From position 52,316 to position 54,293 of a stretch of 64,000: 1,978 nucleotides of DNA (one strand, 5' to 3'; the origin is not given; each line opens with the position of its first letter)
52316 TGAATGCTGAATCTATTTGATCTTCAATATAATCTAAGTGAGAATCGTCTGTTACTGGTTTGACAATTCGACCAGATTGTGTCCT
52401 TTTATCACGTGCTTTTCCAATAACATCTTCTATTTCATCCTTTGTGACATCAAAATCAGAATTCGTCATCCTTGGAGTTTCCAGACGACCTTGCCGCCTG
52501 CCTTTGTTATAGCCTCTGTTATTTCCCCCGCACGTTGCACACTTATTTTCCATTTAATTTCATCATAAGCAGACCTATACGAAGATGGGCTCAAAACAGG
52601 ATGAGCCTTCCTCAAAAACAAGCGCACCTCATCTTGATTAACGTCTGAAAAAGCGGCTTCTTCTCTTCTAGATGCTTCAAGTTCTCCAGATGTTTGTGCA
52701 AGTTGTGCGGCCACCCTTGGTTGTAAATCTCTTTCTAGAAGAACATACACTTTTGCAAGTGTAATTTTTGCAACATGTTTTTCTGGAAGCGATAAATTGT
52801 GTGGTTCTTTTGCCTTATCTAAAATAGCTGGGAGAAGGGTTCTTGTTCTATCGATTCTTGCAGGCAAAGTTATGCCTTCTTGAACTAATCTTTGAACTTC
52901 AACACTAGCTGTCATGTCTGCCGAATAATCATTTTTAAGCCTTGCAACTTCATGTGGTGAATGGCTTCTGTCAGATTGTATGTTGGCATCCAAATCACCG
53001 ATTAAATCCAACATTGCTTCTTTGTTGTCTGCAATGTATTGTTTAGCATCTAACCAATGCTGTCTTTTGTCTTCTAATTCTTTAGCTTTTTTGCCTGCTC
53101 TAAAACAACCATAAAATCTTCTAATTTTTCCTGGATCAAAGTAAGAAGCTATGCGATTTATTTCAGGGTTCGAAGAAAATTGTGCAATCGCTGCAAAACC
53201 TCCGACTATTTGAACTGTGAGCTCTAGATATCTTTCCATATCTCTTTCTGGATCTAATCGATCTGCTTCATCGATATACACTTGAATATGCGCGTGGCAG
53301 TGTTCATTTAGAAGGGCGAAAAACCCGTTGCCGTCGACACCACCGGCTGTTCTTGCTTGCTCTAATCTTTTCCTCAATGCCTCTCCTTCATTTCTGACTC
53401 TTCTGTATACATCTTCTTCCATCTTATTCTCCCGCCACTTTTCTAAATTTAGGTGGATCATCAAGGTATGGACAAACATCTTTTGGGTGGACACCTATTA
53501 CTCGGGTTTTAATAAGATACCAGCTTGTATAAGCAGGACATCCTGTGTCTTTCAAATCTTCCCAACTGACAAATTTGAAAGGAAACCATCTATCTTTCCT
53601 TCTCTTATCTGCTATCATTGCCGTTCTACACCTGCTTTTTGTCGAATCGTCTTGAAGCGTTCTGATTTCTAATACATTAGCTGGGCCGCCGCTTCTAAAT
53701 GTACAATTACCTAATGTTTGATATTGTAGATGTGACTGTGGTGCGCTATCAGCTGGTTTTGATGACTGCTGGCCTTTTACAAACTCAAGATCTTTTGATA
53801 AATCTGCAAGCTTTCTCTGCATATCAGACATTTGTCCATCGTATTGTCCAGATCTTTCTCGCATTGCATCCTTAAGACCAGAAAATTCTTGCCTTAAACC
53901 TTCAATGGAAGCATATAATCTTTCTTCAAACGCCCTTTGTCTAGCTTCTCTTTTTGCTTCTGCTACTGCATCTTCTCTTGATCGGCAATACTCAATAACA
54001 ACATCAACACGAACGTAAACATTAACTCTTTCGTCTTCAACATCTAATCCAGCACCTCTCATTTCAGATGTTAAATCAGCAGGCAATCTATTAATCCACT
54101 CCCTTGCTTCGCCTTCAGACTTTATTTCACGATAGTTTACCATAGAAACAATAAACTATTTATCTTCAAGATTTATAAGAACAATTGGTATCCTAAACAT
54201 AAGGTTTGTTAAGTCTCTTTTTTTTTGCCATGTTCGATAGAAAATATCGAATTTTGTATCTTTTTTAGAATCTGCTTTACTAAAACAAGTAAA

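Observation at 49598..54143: GC-richer four-gene operon with tandem GXGXG beta-helix paralogues and a 3' gene-conversion tract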

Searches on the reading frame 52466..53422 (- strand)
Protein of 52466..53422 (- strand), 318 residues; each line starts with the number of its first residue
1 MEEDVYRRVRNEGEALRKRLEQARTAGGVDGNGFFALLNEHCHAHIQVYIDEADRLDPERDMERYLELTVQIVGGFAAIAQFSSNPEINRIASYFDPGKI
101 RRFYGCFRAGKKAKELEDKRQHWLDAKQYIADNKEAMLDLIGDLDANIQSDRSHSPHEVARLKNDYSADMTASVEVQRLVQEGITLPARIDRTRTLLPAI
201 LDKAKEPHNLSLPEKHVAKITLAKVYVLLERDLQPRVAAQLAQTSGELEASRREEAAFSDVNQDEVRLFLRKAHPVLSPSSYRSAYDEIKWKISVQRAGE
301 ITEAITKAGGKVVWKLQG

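Call 3: search_protein_families(library=pfam, proteins=[window:52466-53422:-], max_evalue=1)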
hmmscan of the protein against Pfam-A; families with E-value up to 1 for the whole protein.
window:52466-53422:- (318 aa): 1 family
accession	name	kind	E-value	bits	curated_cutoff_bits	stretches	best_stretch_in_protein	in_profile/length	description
PF12081.13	GldM_1st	-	0.0084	16.6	25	1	111-214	33-142/194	GldM N-terminal domain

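Call 7: search_protein_families(library=ncbifam, proteins=[window:52466-53422:-], max_evalue=1)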
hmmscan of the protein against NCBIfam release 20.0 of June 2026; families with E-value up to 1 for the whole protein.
window:52466-53422:- (318 aa): 0 families

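Call 8: search_protein_families(library=phrogs, proteins=[window:52466-53422:-], max_evalue=0.1)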
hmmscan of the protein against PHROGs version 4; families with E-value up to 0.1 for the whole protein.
window:52466-53422:- (318 aa): 0 families

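Call 11: list_cluster_members(proteins=[P0001, P0002, window:52466-53422:-, window:53424-54143:-, window:55880-56932:-, window:46697-47728:+])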
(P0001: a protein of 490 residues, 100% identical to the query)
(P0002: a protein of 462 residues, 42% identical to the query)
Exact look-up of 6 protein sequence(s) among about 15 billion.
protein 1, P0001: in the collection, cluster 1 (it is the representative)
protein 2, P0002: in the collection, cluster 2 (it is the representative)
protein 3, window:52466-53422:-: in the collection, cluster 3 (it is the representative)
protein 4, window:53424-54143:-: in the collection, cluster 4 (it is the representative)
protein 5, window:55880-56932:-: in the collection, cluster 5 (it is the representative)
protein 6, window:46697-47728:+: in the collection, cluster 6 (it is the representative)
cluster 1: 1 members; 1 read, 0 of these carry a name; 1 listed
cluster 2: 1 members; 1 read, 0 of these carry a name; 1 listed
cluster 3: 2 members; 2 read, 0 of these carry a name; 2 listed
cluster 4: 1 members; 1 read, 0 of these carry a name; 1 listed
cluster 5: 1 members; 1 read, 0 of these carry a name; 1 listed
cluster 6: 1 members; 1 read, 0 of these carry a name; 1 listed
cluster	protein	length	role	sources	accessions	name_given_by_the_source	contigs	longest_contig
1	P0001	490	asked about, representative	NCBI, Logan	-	-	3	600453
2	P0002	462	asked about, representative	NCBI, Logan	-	-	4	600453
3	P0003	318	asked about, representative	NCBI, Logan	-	-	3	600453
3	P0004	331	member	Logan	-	-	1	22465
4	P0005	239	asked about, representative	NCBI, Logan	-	-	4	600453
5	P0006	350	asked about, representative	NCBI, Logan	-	-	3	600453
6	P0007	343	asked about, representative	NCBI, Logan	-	-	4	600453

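Call 19: search_protein_families(library=padloc, proteins=[window:52466-53422:-], max_evalue=0.1)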
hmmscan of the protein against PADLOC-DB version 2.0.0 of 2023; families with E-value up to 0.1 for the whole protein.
window:52466-53422:- (318 aa): 0 families

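Call 75: search_protein_families(library=pfam, alignment_id=A10, max_evalue=0.1)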
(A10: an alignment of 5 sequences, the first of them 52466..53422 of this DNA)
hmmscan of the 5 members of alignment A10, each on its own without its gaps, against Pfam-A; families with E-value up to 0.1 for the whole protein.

A. member 1, window:52466-53422:- (318 aa): 1 family
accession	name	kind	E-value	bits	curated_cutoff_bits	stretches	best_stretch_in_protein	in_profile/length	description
PF12081.13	GldM_1st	-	0.0084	16.6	25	1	111-214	33-142/194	GldM N-terminal domain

B. families by the number of members that match (of 5 scanned): 3 families
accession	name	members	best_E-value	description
PF03997.17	VPS28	2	0.011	VPS28 protein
PF12081.13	GldM_1st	1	0.0084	GldM N-terminal domain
PF05769.16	SIKE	1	0.051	SIKE family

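Call 87: search_solved_structures(query=A10, max_evalue=5)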
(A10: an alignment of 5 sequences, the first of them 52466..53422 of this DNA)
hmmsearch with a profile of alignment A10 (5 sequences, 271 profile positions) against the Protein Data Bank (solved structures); distinct sequences matched with E-value up to 5: 3.
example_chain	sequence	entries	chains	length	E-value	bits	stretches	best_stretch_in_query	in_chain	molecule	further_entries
4r0r_A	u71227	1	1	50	0.52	13.1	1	197-233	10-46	eboIZN21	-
8rx8_A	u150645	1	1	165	0.76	12.6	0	21-69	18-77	Probable calcium-binding protein CML18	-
7xky_A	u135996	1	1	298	1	12.2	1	142-183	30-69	Fumarate hydratase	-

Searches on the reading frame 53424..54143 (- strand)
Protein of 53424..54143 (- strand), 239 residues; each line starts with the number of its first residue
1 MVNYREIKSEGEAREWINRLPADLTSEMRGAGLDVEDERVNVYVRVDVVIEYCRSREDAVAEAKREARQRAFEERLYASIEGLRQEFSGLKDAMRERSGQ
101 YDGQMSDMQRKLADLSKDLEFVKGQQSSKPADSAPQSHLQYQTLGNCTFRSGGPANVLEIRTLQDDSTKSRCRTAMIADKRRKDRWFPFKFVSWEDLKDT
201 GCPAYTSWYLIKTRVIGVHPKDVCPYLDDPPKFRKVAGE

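Call 3: search_protein_families(library=pfam, proteins=[window:53424-54143:-], max_evalue=1)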
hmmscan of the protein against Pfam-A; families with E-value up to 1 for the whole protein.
window:53424-54143:- (239 aa): 3 families
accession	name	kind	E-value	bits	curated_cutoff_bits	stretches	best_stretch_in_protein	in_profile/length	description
PF00038.26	Filament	-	0.0098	16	40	1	51-125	203-278/313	Intermediate filament protein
PF20570.3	DUF6779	-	0.04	15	28.1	1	54-127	21-95/108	Domain of unknown function (DUF6779)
PF10498.14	IFT57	-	0.11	11.9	40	1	68-133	262-326/360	Intra-flagellar transport protein 57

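Call 7: search_protein_families(library=ncbifam, proteins=[window:53424-54143:-], max_evalue=1)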
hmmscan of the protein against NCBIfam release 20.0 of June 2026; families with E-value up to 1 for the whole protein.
window:53424-54143:- (239 aa): 0 families

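Call 8: search_protein_families(library=phrogs, proteins=[window:53424-54143:-], max_evalue=0.1)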
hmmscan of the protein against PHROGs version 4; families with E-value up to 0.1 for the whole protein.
window:53424-54143:- (239 aa): 0 families

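Call 19: search_protein_families(library=padloc, proteins=[window:53424-54143:-], max_evalue=0.1)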
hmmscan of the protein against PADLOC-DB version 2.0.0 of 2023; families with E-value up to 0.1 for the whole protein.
window:53424-54143:- (239 aa): 0 families

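Call 49: find_homologous_proteins(query=A6, max_evalue=0.01)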
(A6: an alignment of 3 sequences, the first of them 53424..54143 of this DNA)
Query A6 (3 sequences) (239 aa, profile of the alignment): 7 proteins with E <= 0.01 among 7903 candidates.
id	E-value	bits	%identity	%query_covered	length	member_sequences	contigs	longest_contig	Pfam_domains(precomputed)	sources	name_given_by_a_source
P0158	1.3e-103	364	21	92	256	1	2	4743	-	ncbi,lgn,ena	-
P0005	2.5e-98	346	100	100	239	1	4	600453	-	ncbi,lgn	-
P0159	8.2e-71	256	28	43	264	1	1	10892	-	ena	-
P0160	1.7e-54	203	27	39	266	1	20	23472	-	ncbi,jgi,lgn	-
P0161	2.0e-52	196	27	39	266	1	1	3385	-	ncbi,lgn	-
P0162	7.2e-50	188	26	81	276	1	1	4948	-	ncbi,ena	-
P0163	8.0e-50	188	26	59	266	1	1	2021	-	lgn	-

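Call 51: find_encoding_contigs(protein=P0160, flank=10000, max_places=3)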
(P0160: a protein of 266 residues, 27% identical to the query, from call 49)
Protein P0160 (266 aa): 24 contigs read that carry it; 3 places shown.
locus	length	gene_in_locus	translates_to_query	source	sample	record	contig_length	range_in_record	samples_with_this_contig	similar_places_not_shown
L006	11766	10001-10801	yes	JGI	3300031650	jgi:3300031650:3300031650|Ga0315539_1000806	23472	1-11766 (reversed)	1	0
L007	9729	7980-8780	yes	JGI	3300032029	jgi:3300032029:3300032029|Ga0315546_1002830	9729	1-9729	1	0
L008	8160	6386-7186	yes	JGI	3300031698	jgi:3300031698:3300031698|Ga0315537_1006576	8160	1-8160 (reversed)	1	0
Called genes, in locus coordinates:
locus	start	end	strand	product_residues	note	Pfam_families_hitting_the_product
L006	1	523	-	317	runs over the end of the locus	PF00196:GerE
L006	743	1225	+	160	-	PF01257:2Fe-2S_thioredx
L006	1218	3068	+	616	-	PF01512:Complex1_51K, PF10589:NADH_4Fe-4S, PF00037:Fer4, PF12797:Fer4_2 (weak), PF12837:Fer4_6 (weak), PF12838:Fer4_7 (weak), PF13187:Fer4_9 (weak), PF14697:Fer4_21, +2 more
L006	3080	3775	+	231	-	PF13510:Fer2_4, PF12838:Fer4_7 (faint), PF22117:Fer4_Nqo3 (weak)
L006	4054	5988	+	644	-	PF02384:N6_Mtase, PF07669:Eco57I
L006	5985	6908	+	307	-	PF17728:BsuBI_PstI_RE_N, PF06616:BsuBI_PstI_RE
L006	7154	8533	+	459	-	PF01225:Mur_ligase, PF08245:Mur_ligase_M, PF02875:Mur_ligase_C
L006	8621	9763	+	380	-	PF10555:MraY_sig1 (weak), PF00953:Glycos_transf_4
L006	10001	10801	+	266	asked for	-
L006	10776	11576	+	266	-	-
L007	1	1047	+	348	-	?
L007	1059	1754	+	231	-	PF13510:Fer2_4, PF12838:Fer4_7 (faint), PF22117:Fer4_Nqo3 (weak)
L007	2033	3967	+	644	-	PF02384:N6_Mtase, PF07669:Eco57I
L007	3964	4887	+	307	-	PF17728:BsuBI_PstI_RE_N, PF06616:BsuBI_PstI_RE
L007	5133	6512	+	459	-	PF01225:Mur_ligase, PF08245:Mur_ligase_M, PF02875:Mur_ligase_C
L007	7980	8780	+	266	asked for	-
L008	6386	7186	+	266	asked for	-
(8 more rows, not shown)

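Call 52: find_encoding_contigs(protein=P0159, flank=10000, max_places=2)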
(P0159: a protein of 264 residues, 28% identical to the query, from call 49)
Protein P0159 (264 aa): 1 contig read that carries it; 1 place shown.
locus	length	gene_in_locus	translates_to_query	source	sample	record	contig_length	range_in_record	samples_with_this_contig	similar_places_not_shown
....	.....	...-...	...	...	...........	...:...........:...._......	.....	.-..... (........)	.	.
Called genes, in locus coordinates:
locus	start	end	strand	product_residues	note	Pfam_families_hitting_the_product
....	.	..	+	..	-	?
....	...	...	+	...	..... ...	-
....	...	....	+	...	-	-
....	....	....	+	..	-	-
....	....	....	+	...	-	-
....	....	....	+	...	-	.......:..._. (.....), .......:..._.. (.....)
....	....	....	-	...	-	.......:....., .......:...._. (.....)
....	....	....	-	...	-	-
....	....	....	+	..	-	-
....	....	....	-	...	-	-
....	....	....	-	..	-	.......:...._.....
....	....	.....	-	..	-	-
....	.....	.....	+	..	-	?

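Call 53: find_encoding_contigs(protein=P0162, flank=10000, max_places=2)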
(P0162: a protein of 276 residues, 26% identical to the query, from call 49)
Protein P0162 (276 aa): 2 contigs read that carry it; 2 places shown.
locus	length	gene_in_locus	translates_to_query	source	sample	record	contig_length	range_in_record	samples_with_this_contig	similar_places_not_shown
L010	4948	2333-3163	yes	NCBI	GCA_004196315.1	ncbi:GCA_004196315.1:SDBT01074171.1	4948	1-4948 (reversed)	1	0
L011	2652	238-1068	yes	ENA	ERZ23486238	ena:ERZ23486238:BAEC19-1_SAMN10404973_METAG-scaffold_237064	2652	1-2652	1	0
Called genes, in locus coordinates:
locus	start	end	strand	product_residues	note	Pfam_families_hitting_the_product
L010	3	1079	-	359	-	?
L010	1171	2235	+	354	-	PF26356:Pelota_N, PF03464:eRF1_2, PF03465:eRF1_3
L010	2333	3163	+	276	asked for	-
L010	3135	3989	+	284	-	-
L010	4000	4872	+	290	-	-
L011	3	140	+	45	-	?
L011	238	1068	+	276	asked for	-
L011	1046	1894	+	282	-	-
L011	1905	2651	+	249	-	?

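Call 70: predict_structure(alignment_id=A8)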
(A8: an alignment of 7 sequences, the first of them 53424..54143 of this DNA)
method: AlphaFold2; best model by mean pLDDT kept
length: 239 residues; sequences in the alignment: 7
mean_pLDDT: 50.1   pTM: 0.30
mean pLDDT of the five models: 50.1, 43.4, 43.0, 41.9, 39.2
residues with pLDDT >= 90: 0; 70-90: 50; 50-70: 60; < 50: 129
segments of 3 or more residues with pLDDT < 50: 118-239
pLDDT, mean of each block of 10 residues (from residue 1): 65 78 77 69 69 74 71 65 58 55 50 49 39 34 33 34 35 38 39 41 32 32 33 32
secondary structure, 60 per line:
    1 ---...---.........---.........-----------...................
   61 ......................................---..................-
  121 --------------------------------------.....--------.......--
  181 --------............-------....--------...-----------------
elements in order: H10-18 H22-30 H42-98 H102-119 E159-163 E172-178 E189-193 H194-200 H208-211

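Call 73: search_solved_structures(query=A8, max_evalue=5)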
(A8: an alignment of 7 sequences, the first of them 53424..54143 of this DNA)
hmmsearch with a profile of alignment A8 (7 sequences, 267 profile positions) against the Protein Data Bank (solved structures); distinct sequences matched with E-value up to 5: 7.
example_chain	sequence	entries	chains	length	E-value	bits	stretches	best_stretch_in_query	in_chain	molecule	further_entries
4qiw_F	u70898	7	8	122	0.006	19.2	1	66-171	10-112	DNA-directed RNA polymerase, subunit F | DNA-directed RNA polymerase subunit F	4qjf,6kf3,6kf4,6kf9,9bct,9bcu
7zr2_A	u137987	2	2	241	0.01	18.4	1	69-145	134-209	Spike protein S2',Chimeric protein mimic of SARS-CoV-2 Spike HR1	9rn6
6lss_z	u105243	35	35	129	0.033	16.8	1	13-78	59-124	Protein LLP homolog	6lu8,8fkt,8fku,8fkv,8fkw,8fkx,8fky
3s84_A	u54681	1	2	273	0.045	16.3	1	90-151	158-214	Apolipoprotein A-IV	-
9hx4_F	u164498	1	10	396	0.17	14.5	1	86-151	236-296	Apolipoprotein A-IV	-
3o2p_E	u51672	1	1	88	0.34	13.5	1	65-101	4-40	Cell division control protein 53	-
2ogk_A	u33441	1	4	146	0.34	13.4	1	105-159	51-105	Hypothetical protein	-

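Call 74: search_protein_families(library=pfam, alignment_id=A8, max_evalue=0.1)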
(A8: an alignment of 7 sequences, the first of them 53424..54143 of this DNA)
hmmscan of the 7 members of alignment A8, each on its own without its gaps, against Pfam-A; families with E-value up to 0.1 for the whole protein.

A. member 1, window:53424-54143:- (239 aa): 2 families
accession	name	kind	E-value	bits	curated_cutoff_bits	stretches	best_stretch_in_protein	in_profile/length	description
PF00038.26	Filament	-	0.0098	16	40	1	51-125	203-278/313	Intermediate filament protein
PF20570.3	DUF6779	-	0.04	15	28.1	1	54-127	21-95/108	Domain of unknown function (DUF6779)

B. families by the number of members that match (of 7 scanned): 8 families
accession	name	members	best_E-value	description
PF11802.13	CENP-K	1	0.0054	Centromere-associated protein K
PF15477.11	SMAP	1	0.0059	Small acidic protein family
PF00038.26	Filament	1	0.0098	Intermediate filament protein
PF24405.1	Pua-like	1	0.021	Pua-like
PF20570.3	DUF6779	1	0.04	Domain of unknown function (DUF6779)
PF20857.2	Pgp3_helical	1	0.043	Immunodominant antigen Pgp3, helical domain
PF01025.24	GrpE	1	0.076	GrpE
PF23991.1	DUF7310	1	0.077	Coiled-coil region of unknown function (DUF7310)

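Call 85: find_encoding_contigs(protein=P0161, flank=10000, max_places=3)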
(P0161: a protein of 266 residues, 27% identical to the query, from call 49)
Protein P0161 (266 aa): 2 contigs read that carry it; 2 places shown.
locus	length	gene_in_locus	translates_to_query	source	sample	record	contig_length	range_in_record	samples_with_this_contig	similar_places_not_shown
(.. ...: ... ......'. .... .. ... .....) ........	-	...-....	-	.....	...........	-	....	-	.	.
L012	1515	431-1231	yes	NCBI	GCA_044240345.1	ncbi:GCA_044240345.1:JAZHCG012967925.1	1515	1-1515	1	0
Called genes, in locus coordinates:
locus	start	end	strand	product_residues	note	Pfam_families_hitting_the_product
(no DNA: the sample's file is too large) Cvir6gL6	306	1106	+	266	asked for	-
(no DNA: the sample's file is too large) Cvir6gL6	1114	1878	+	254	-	-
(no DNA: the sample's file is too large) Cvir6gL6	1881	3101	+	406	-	-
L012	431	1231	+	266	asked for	-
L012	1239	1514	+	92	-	?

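Call 86: find_encoding_contigs(protein=P0163, flank=10000, max_places=3)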
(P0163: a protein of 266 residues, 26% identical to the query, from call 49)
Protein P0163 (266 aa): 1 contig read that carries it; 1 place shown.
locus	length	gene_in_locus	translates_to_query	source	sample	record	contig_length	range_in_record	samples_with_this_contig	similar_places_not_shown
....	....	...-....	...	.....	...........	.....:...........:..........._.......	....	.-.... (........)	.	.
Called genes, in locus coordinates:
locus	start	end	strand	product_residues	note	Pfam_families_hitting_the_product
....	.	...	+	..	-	?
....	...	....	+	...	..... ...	-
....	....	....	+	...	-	-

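Call 98: find_related_loci(query=A8, collection=viral_contigs, flank=8000)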
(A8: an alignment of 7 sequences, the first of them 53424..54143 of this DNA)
Query A8 (239 aa) in viral_contigs; peptide patterns used: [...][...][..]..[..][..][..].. (x = any residue, [..] = any of these).
6 stretches matched a pattern, but none encodes a relative of the query by tblastn (E <= 1e-3).
